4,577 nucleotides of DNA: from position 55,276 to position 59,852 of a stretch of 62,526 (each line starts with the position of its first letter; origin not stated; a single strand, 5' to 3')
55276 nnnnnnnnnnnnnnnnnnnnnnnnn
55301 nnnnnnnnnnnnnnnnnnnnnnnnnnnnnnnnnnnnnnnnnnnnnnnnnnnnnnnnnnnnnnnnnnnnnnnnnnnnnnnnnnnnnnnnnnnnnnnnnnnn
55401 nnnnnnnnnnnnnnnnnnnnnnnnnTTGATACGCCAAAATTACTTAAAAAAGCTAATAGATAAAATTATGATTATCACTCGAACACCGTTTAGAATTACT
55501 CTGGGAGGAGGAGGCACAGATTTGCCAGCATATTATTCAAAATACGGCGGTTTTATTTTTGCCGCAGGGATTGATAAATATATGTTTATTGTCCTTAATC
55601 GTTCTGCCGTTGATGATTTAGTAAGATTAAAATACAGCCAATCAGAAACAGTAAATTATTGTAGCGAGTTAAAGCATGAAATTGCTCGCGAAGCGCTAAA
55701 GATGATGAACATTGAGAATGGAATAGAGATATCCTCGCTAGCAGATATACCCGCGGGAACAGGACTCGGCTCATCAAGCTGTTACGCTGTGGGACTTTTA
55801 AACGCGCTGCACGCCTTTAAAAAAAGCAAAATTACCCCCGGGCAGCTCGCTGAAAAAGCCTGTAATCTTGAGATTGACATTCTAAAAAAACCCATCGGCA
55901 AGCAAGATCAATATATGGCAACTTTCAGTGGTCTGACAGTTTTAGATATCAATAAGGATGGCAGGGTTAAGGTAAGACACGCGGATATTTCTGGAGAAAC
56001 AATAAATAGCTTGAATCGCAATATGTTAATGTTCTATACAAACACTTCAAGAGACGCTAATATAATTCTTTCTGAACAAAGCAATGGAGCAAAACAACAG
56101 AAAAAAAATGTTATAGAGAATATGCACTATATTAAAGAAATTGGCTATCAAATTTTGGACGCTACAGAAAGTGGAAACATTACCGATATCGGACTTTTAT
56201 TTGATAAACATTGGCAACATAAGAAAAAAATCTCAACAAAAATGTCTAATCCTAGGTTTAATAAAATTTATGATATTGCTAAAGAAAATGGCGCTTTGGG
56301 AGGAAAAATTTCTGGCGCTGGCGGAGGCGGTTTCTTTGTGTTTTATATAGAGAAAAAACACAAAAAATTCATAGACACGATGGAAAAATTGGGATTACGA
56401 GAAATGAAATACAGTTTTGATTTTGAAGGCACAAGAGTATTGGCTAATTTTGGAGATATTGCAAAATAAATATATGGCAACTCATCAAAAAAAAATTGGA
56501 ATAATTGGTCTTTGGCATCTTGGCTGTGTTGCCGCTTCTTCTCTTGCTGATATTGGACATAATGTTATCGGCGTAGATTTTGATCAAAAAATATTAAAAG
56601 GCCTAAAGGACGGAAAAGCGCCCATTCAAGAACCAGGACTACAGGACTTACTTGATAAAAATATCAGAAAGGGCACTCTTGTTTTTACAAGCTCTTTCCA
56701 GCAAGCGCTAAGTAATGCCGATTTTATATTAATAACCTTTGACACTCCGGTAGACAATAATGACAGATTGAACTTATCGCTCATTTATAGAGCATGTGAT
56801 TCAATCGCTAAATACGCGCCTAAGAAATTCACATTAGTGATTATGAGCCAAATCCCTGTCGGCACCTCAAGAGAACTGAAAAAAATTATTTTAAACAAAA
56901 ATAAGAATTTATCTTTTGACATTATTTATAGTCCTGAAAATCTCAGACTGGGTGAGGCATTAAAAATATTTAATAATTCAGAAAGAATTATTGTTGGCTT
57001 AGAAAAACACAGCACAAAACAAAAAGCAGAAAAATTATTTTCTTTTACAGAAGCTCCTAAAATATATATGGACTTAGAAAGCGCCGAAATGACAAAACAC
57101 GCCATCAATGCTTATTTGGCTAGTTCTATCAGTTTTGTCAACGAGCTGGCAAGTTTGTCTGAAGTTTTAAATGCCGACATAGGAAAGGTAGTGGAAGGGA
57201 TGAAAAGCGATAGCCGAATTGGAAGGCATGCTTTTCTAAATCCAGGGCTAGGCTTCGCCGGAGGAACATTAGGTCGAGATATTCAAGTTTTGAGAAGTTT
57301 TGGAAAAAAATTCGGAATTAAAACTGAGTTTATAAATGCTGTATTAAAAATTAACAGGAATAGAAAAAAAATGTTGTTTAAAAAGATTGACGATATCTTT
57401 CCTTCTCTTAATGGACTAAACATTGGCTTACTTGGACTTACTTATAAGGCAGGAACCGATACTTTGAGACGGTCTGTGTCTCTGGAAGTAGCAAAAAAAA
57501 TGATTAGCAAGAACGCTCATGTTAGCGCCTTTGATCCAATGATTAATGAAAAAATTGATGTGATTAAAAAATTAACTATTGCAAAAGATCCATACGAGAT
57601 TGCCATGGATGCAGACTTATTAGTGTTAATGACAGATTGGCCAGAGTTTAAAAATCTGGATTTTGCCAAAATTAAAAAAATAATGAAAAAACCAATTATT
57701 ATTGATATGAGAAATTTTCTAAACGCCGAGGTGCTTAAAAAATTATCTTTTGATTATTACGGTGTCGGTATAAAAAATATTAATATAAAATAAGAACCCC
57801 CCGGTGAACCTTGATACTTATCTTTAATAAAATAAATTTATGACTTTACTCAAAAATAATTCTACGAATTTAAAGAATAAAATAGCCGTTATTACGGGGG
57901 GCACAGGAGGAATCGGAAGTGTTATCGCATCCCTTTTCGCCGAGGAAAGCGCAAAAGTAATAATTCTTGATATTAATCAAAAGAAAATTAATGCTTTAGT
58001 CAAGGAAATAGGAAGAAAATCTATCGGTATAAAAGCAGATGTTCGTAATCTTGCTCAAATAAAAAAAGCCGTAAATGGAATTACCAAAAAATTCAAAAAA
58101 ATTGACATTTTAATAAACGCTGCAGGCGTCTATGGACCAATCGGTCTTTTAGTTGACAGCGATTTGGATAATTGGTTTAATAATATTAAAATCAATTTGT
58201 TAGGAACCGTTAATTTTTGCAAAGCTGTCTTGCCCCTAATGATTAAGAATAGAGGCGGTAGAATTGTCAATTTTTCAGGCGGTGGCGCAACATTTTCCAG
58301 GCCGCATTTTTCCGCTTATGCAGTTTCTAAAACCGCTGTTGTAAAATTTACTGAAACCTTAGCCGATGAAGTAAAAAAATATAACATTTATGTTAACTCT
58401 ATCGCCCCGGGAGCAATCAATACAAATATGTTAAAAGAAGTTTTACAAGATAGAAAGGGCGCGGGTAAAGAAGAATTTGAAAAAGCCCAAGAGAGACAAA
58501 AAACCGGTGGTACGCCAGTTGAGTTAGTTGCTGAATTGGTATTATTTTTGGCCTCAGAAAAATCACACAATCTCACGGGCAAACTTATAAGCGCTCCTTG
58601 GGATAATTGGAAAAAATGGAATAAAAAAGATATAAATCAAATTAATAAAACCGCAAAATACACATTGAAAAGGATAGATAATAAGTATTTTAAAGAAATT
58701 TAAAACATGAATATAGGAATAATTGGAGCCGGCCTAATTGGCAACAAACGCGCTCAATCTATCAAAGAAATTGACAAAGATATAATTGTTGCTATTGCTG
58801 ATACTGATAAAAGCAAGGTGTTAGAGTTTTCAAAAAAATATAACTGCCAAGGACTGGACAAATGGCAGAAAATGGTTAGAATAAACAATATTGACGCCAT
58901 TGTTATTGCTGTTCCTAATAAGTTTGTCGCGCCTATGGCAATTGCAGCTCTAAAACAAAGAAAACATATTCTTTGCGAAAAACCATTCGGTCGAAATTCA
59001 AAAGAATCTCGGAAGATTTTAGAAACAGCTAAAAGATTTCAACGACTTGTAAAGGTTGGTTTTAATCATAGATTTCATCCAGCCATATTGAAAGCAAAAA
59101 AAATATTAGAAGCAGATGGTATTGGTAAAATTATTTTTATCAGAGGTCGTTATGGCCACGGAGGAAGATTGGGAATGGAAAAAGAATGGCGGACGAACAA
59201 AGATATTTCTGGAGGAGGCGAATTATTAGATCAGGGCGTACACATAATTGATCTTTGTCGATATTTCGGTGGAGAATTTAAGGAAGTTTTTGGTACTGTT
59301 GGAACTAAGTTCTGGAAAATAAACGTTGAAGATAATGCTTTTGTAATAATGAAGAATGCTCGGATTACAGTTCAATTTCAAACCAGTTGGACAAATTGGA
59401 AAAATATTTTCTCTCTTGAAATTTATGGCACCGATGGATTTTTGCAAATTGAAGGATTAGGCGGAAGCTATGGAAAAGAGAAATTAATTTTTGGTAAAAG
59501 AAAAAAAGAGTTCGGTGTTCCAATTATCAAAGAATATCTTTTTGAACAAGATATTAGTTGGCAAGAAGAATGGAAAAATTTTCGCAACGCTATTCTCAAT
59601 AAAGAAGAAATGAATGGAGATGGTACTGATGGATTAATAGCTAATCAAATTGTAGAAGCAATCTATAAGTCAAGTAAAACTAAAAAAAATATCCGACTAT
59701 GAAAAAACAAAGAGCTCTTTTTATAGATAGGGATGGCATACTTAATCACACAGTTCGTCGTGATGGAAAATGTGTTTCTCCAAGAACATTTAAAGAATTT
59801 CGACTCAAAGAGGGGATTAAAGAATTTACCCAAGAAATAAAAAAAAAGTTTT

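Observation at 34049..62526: ~28-kb single-strand glycan assembly locus combining GDP-fucose and GDP-heptose pathways with heavy methylation and redox tailoring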

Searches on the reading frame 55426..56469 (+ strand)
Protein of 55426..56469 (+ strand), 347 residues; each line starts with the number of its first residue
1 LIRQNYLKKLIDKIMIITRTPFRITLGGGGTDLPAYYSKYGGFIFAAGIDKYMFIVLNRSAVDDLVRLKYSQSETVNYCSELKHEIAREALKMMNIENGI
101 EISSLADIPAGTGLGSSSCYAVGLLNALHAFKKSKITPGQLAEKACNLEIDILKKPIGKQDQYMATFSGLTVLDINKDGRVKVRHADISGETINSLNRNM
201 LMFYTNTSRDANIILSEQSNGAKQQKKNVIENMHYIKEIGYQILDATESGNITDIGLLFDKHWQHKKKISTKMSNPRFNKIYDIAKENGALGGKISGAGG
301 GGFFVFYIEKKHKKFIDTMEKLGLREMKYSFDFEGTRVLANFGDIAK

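Call 8: search_protein_families(library=pfam, proteins=[window:55426-56469:+], max_evalue=0.001)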
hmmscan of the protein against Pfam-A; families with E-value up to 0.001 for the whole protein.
window:55426-56469:+ (347 aa): 2 families
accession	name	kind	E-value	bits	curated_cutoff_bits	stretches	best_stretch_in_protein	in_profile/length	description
PF00288.32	GHMP_kinases_N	-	1.2e-13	51.5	22.3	1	90-169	10-87/87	GHMP kinases N terminal domain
PF08544.19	GHMP_kinases_C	-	2.2e-09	38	21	1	244-309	2-67/85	GHMP kinases C terminal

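Call 11: search_protein_families(library=ncbifam, proteins=[window:55426-56469:+], max_evalue=0.00001)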
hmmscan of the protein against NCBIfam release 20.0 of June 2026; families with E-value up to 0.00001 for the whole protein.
window:55426-56469:+ (347 aa): 9 families
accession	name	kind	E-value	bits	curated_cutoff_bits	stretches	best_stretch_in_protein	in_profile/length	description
NF049969.1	GlMnHpPKinHddA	equivalog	5.8e-49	167.3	600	1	15-337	2-334/338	D-glycero-D-manno-heptose 7-phosphate kinase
NF009948.0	PRK13412.1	equivalog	1.1e-30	106.2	721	1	94-305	721-932/974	bifunctional fucokinase/fucose-1-phosphate guanylyltransferase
TIGR00549.1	mevalon_kin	equivalog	4.4e-21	75.6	163.05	1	48-306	23-275/276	mevalonate kinase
NF003036.0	PRK03926.1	equivalog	1.3e-13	50.7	403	1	73-314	51-273/302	mevalonate kinase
NF003006.0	PRK03817.1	equivalog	4e-11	42.5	443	0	74-168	66-156/352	galactokinase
TIGR00191.1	thrB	equivalog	1.1e-10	40.8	168.25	0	85-149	65-130/304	homoserine kinase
NF002288.1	PRK01212.1-4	equivalog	5.1e-10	38.9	194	0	86-146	59-123/303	homoserine kinase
TIGR00131.1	gal_kin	equivalog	8.1e-08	31.6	226.65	0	224-320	271-359/388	galactokinase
TIGR01920.1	Shik_kin_archae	equivalog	2.3e-06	27.2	126.85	0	70-149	40-119/266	shikimate kinase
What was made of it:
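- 55468..56469 (+): GHMP kinase, D-glycero-D-manno-heptose 7-phosphate kinase (HddA) type. NF049969 scores 167 bits, below its cut-off of 600 (call 11).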

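Call 22: search_solved_structures(query=window:55468-56469:+, max_evalue=0.001)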
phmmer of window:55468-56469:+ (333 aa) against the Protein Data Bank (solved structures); distinct sequences matched with E-value up to 0.001: 15.
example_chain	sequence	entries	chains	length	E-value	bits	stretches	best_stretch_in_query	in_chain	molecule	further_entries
4usm_A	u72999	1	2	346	6.6e-40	140.9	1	2-309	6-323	PUTATIVE SUGAR KINASE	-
4usk_A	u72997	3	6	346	2.4e-39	139.1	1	2-309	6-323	PUTATIVE SUGAR KINASE | SUGAR KINASE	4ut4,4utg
3k85_A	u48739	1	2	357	1.4e-38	136.5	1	3-317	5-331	D-glycero-D-manno-heptose 1-phosphate kinase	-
4n3o_A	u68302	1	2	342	4.3e-38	134.9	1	2-320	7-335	Putative D-glycero-D-manno-heptose 7-phosphate kinase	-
9iip_A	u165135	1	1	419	2.9e-18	69.7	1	80-294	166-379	L-fucokinase/L-fucose-1-P guanylyltransferase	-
5yys_A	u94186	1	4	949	3.6e-17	66.2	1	80-294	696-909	L-fucokinase, L-fucose-1-P guanylyltransferase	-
9iit_A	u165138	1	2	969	3.9e-17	66.1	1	80-294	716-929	L-fucokinase/L-fucose-1-P guanylyltransferase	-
1vis_A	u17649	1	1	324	1.3e-11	47.9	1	74-311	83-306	Mevalonate kinase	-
1kkh_A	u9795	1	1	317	1.4e-11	47.8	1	74-310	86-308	Mevalonate Kinase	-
2x7i_A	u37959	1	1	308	1.9e-09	40.8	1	74-309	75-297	MEVALONATE KINASE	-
1s4e_A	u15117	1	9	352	3.5e-09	39.9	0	5-154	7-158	Galactokinase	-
2cz9_A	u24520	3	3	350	1.3e-07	34.8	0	228-302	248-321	Probable galactokinase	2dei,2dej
6mde_A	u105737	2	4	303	1.6e-07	34.5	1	82-292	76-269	Mevalonate kinase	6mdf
4hac_A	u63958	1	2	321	1.9e-07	34.2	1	82-292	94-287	Mevalonate kinase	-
8teb_A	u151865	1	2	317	5.2e-07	32.8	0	81-160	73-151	Mevalonate kinase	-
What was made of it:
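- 55468..56469 (+): Best PDB hits are WcbL (4usm/4usk), 3k85 and 4n3o (putative HddA), E about 1e-38 to 1e-40; fucokinase scores only 1e-18 (call 22).
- On GDP-D-glycero-alpha-D-manno-heptose pathway (GmhA, HddA, GmhB, HddC): The best PDB hits are WcbL, 3k85 and 4n3o at about 1e-39 (call 22).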

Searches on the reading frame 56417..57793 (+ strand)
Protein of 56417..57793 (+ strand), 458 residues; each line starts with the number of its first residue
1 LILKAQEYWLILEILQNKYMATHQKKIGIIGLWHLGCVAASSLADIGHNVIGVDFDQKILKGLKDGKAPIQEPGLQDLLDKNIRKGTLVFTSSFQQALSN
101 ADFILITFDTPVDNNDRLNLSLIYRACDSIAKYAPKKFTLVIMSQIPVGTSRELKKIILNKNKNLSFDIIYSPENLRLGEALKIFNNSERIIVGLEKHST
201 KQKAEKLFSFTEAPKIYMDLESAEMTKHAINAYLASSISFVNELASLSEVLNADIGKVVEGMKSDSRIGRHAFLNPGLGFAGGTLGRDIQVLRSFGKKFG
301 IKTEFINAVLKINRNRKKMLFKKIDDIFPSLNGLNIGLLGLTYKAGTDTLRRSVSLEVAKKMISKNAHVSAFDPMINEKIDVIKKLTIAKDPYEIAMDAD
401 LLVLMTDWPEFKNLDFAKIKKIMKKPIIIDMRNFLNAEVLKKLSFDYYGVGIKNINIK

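Call 8: search_protein_families(library=pfam, proteins=[window:56417-57793:+], max_evalue=0.001)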
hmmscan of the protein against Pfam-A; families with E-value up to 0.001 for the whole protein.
window:56417-57793:+ (458 aa): 3 families
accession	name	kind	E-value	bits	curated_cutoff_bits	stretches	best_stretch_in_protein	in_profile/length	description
PF03721.20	UDPG_MGDP_dh_N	-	8.3e-43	146.6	27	1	25-207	1-187/187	UDP-glucose/GDP-mannose dehydrogenase family, NAD binding domain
PF03720.21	UDPG_MGDP_dh_C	-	3.1e-29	101.8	30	1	338-436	2-102/103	UDP-glucose/GDP-mannose dehydrogenase family, UDP binding domain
PF00984.24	UDPG_MGDP_dh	-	1.2e-24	86.7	25.4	1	221-314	1-93/94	UDP-glucose/GDP-mannose dehydrogenase family, central domain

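Call 11: search_protein_families(library=ncbifam, proteins=[window:56417-57793:+], max_evalue=0.00001)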
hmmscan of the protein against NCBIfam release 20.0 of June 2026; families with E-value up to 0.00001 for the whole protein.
window:56417-57793:+ (458 aa): 7 families
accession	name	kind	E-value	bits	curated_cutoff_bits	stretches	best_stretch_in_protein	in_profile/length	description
TIGR03026.1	NDP-sugDHase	subfamily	1.1e-110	370.2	189.8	1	25-433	1-413/413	nucleotide sugar dehydrogenase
NF047673.2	TeichurnBiosyTuaD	equivalog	1.7e-99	333.9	700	1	25-455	2-434/439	UDP-glucose 6-dehydrogenase TuaD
NF041297.1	UDPGDh_AglM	equivalog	4.1e-69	233.6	670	1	26-436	2-418/429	UDP-glucose 6-dehydrogenase AglM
NF040825.1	UDPMaNacDH_Arch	equivalog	1.1e-47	162.9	750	1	26-437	2-403/418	UDP-N-acetyl-D-mannosamine dehydrogenase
NF008286.0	PRK11064.1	equivalog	8.9e-38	129.9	459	1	25-422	4-410/420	UDP-N-acetyl-D-mannosamine dehydrogenase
NF011631.0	PRK15057.1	equivalog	2.2e-31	109.4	757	1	26-381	2-344/388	UDP-glucose 6-dehydrogenase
NF011729.0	PRK15182.1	equivalog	1.3e-15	57.1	592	1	24-438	6-419/425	Vi polysaccharide biosynthesis UDP-N-acetylglucosamine C-6 dehydrogenase TviB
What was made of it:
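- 56474..57793 (+): Nucleotide-sugar 6-dehydrogenase 2. TIGR03026 at 370 bits against a cut-off of 190 (call 11).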

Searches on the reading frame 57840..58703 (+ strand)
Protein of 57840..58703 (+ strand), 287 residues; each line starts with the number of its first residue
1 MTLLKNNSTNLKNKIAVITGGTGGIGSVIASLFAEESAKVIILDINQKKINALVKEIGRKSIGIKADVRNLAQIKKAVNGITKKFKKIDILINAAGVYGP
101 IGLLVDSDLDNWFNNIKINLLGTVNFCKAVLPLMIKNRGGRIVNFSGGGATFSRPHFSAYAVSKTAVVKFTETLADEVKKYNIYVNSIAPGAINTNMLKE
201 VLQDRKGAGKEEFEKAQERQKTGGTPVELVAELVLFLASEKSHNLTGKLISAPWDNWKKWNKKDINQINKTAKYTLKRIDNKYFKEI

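Call 8: search_protein_families(library=pfam, proteins=[window:57840-58703:+], max_evalue=0.001)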
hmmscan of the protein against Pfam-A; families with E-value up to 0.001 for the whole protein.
window:57840-58703:+ (287 aa): 9 families
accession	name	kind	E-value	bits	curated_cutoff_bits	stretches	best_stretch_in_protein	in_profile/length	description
PF00106.31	adh_short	-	1.4e-53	181.7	26.6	1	14-205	1-194/195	short chain dehydrogenase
PF13561.12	adh_short_C2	-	3.3e-49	168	27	1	23-250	6-229/236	Enoyl-(Acyl carrier protein) reductase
PF08659.16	KR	-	4.2e-10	40.3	22.6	1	17-189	4-174/180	KR domain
PF01370.27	Epimerase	-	1.1e-07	31.9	20.9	1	17-178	2-160/240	NAD dependent epimerase/dehydratase family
PF23441.1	SDR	-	1.5e-06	28.2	27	1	10-250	4-249/258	SDR-like rossmann domain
PF02719.21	Polysacc_synt_2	-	3.6e-06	26.8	20.2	1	17-133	2-118/293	Polysaccharide biosynthesis protein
PF03721.20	UDPG_MGDP_dh_N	-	8e-05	22.7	27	1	14-56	2-42/187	UDP-glucose/GDP-mannose dehydrogenase family, NAD binding domain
PF02882.25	THF_DHG_CYH_C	-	0.00048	19.9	27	0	1-56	24-79/160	Tetrahydrofolate dehydrogenase/cyclohydrolase, NAD(P)-binding domain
PF02737.24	3HCDH_N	-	0.00059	20.2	22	1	15-66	2-51/180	3-hydroxyacyl-CoA dehydrogenase, NAD binding domain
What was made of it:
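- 57840..58703 (+): Classical SDR oxidoreductase inside the heptose block. PF00106 at 181.7 bits (call 8).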

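Call 11: search_protein_families(library=ncbifam, proteins=[window:57840-58703:+], max_evalue=0.00001)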
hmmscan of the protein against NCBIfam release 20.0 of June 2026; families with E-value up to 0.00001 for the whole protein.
window:57840-58703:+ (287 aa): 228 families (the best 25 are shown)
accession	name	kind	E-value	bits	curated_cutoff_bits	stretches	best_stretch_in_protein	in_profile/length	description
NF004791.0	PRK06138.1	equivalog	2.3e-52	177.8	312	1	10-250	2-243/252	SDR family oxidoreductase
NF005559.1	PRK07231.1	subfamily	2.7e-51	174.5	215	1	11-250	2-241/249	glucose 1-dehydrogenase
NF009466.0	PRK12826.1-2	subfamily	1.7e-49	168.5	222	1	12-251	2-239/248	3-oxoacyl-ACP reductase FabG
NF005309.0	PRK06841.1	subfamily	9.9e-47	159.6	286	1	6-248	8-244/255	GolD/DthD family dehydrogenase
NF004203.0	PRK05653.2-4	subfamily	2.6e-46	158.1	313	1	10-249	3-249/260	3-oxoacyl-ACP reductase FabG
TIGR03971.1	SDR_subfam_1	subfamily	4.9e-46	157.2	300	1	11-249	1-261/271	mycofactocin-coupled SDR family oxidoreductase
TIGR01830.1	3oxo_ACP_reduc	equivalog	6.7e-46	156.9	297.75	1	16-251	1-233/239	3-oxoacyl-[acyl-carrier-protein] reductase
NF004198.0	PRK05653.1-3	equivalog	3.2e-45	154.5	296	1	10-250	4-240/248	3-oxoacyl-ACP reductase FabG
NF047923.1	pyridox_DH_SDR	equivalog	1.2e-44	152.7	325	1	12-251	2-235/243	pyridoxal 4-dehydrogenase, SDR-type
NF005067.0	PRK06484.1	equivalog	2e-44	152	713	1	9-251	5-246/524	short chain dehydrogenase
NF004818.0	PRK06172.1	equivalog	2.6e-44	151.5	336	1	8-250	2-244/253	SDR family oxidoreductase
NF006080.0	PRK08226.1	equivalog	6.1e-44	150.4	356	1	10-248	3-245/263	SDR family oxidoreductase UcpA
NF004196.0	PRK05650.1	equivalog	6.7e-43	146.7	297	1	16-215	5-205/272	SDR family oxidoreductase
NF004197.0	PRK05653.1-1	equivalog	1.8e-42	145.7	332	1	8-251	2-241/249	3-oxoacyl-ACP reductase FabG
NF009093.0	PRK12429.1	subfamily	2.5e-42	145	258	1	10-249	2-249/259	3-hydroxybutyrate dehydrogenase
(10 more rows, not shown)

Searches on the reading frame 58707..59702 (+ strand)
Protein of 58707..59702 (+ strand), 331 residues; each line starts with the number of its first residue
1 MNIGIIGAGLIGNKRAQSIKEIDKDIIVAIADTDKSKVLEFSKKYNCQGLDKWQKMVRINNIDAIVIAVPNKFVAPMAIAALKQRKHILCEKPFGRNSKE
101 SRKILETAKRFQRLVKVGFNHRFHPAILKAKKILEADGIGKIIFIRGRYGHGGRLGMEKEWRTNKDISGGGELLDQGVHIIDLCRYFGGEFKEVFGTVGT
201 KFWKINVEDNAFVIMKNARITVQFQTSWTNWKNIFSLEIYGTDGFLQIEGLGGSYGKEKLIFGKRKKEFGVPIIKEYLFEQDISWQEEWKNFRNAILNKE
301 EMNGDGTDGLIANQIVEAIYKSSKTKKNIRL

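Call 8: search_protein_families(library=pfam, proteins=[window:58707-59702:+], max_evalue=0.001)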
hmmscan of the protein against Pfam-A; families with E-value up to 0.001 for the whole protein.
window:58707-59702:+ (331 aa): 6 families
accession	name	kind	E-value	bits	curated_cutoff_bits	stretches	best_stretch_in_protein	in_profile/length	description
PF22725.1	GFO_IDH_MocA_C3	-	1.1e-25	90.4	27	1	128-246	2-123/124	GFO/IDH/MocA C-terminal domain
PF01408.29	GFO_IDH_MocA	-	3.9e-23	82.9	24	1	1-119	1-120/120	Oxidoreductase family, NAD-binding Rossmann fold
PF02894.22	GFO_IDH_MocA_C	-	1.5e-16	61.3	22.9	1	131-330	1-217/218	Oxidoreductase family, C-terminal alpha/beta domain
PF08635.15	ox_reductase_C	-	5.4e-06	26.6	22.5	1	122-192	1-68/142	Putative oxidoreductase C terminal domain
PF22685.1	Gal80p_C-like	-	7e-06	26.7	29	0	125-207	1-87/152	Gal80p, C-terminal domain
PF23464.1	WWE_3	-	0.0007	20.2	24.5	0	45-74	25-54/84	WWE domain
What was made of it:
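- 58707..59702 (+): Gfo/Idh/MocA oxidoreductase inside the heptose block. PF01408 and PF22725 (call 8).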

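Call 11: search_protein_families(library=ncbifam, proteins=[window:58707-59702:+], max_evalue=0.00001)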
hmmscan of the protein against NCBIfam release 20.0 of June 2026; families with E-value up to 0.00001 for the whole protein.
window:58707-59702:+ (331 aa): 10 families
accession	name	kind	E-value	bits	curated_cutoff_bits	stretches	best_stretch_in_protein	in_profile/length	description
TIGR04380.1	myo_inos_iolG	equivalog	1.2e-39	136.1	355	1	1-329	2-329/330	inositol 2-dehydrogenase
NF040723.1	UDP-GlcNAcDh_Arch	equivalog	8.4e-38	130.6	450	1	1-322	1-300/302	UDP-N-acetylglucosamine 3-dehydrogenase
NF052479.1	LevoglcsnDh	equivalog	1.1e-37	129.6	650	1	2-200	5-214/386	levoglucosan dehydrogenase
NF041392.1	XylDh_Gfo6_Halo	equivalog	1.2e-24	86.8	350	1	50-330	71-349/350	D-xylose 1-dehydrogenase Gfo6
NF052679.1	InsChiInosDhIolG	equivalog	4.3e-18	65.5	540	1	1-327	3-323/343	bifunctional inositol 2-dehydrogenase/D-chiro-inositol 1-dehydrogenase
NF008607.0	PRK11579.1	subfamily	3.4e-16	59.2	330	1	3-184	7-185/346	oxidoreductase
NF058561.1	BT_2158_fam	equivalog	3.2e-14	52.4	750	1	4-142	37-177/487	glycoside 3-dehydrogenase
NF058563.1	BT_2159_fam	equivalog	3.6e-08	32.8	650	1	2-204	2-199/350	disaccharide 3-dehydrogenase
NF007574.0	PRK10206.1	equivalog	5.7e-07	28.9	352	1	60-184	64-183/345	oxidoreductase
NF009830.0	PRK13304.1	equivalog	4e-06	26.5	267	1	1-89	2-89/265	aspartate dehydrogenase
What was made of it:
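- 58707..59702 (+): Best NCBIfam hits are IolG and UDP-GlcNAc 3-dehydrogenase, both below their cut-offs (call 11).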
